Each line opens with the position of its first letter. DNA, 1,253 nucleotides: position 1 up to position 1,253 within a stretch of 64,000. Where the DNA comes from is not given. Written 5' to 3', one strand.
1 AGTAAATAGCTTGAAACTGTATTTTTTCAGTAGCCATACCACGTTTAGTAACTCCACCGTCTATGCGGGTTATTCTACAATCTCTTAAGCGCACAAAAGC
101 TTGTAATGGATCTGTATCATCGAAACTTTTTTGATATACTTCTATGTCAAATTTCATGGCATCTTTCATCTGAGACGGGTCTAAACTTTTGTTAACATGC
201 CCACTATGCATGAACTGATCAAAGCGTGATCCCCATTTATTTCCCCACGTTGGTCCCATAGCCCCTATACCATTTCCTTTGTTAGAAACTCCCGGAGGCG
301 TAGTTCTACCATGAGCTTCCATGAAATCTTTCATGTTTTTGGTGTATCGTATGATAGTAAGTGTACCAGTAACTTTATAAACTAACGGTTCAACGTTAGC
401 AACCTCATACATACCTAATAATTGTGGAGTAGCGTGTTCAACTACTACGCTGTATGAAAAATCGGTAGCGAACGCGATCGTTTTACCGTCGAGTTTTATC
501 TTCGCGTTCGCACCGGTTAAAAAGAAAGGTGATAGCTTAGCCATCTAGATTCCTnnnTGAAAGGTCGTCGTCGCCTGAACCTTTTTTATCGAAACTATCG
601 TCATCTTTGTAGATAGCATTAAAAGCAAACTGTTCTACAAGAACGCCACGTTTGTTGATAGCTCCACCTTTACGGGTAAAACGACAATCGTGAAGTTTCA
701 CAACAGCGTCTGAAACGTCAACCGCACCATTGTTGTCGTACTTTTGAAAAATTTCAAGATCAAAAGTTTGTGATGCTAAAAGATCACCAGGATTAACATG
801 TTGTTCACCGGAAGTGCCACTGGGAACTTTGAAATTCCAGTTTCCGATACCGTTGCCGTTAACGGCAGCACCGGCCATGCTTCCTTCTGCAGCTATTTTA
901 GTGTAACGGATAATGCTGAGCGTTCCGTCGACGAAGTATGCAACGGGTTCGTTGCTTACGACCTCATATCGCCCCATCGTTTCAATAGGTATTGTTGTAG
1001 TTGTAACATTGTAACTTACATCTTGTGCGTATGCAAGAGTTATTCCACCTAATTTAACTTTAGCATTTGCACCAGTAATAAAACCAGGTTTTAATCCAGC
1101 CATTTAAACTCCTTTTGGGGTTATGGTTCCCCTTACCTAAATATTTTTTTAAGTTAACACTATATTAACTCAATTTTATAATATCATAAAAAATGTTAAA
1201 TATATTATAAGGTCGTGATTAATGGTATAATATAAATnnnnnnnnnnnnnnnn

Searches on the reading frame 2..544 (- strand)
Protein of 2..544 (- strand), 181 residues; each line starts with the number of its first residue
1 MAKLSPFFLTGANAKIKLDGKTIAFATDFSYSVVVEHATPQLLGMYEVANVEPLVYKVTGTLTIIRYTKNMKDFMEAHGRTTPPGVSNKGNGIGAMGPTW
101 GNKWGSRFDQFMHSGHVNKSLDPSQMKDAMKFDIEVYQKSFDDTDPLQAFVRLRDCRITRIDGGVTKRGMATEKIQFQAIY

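Call 3: search_protein_families(library=pfam, proteins=[window:2-544:-], max_evalue=1)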
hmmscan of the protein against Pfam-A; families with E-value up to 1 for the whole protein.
window:2-544:- (181 aa): 0 families

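Call 4: search_protein_families(library=phrogs, proteins=[window:2-544:-], max_evalue=0.01)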
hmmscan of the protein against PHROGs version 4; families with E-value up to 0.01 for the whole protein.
window:2-544:- (181 aa): 1 family
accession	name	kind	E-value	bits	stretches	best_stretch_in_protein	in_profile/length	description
phrog_3776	-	unknown function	0.0012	19.5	1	5-67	8-72/143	-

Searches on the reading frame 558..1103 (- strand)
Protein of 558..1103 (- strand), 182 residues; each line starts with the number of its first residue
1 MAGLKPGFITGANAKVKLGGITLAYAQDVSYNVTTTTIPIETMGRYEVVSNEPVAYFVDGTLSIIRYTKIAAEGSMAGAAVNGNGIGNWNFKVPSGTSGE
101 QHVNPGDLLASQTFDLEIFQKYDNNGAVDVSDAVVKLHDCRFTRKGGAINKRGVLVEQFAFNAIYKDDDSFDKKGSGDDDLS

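Call 3: search_protein_families(library=pfam, proteins=[window:558-1103:-], max_evalue=1)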
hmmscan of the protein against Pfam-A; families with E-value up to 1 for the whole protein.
window:558-1103:- (182 aa): 0 families

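Call 4: search_protein_families(library=phrogs, proteins=[window:558-1103:-], max_evalue=0.01)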
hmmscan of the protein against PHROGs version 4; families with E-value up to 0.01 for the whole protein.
window:558-1103:- (182 aa): 1 family
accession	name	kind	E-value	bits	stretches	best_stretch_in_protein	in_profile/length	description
phrog_3776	-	unknown function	0.0034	18.1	1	6-56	9-59/143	-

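Call 25: find_related_loci(query=A1, collection=viral_contigs, flank=7000)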
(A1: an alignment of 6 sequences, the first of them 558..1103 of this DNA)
Query A1 (182 aa) in viral_contigs; peptide patterns used: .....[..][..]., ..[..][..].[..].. (x = any residue, [..] = any of these).
135 stretches matched a pattern; 111 encode a relative of the query (tblastn E <= 1e-3); the best 80 are kept; 80 distinct loci.
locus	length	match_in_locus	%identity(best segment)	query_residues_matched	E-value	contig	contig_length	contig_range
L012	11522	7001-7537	74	1-182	6e-89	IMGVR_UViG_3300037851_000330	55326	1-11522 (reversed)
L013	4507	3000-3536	72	1-182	3e-87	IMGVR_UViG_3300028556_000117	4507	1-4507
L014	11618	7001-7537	68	1-182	2e-82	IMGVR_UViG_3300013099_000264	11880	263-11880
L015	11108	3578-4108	69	1-182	3e-75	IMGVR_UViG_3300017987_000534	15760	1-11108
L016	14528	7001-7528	69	1-181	6e-75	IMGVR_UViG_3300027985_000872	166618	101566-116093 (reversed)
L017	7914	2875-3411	68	1-182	9e-73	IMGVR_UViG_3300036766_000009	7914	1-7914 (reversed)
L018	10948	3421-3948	64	1-181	3e-70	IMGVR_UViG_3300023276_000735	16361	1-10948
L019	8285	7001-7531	63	1-182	1e-68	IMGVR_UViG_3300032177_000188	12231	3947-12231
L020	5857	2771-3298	64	1-181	9e-69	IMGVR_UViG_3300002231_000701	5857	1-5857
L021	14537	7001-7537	64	1-182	4e-68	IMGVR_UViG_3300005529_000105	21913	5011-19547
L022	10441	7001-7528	64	1-181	5e-68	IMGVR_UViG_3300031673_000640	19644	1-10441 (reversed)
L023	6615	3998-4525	63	1-181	5e-68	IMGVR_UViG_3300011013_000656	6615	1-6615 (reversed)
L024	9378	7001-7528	63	1-181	5e-68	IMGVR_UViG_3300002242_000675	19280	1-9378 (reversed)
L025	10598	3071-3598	65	1-181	1e-67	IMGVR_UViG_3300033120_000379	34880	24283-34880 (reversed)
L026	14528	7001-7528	65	1-181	1e-67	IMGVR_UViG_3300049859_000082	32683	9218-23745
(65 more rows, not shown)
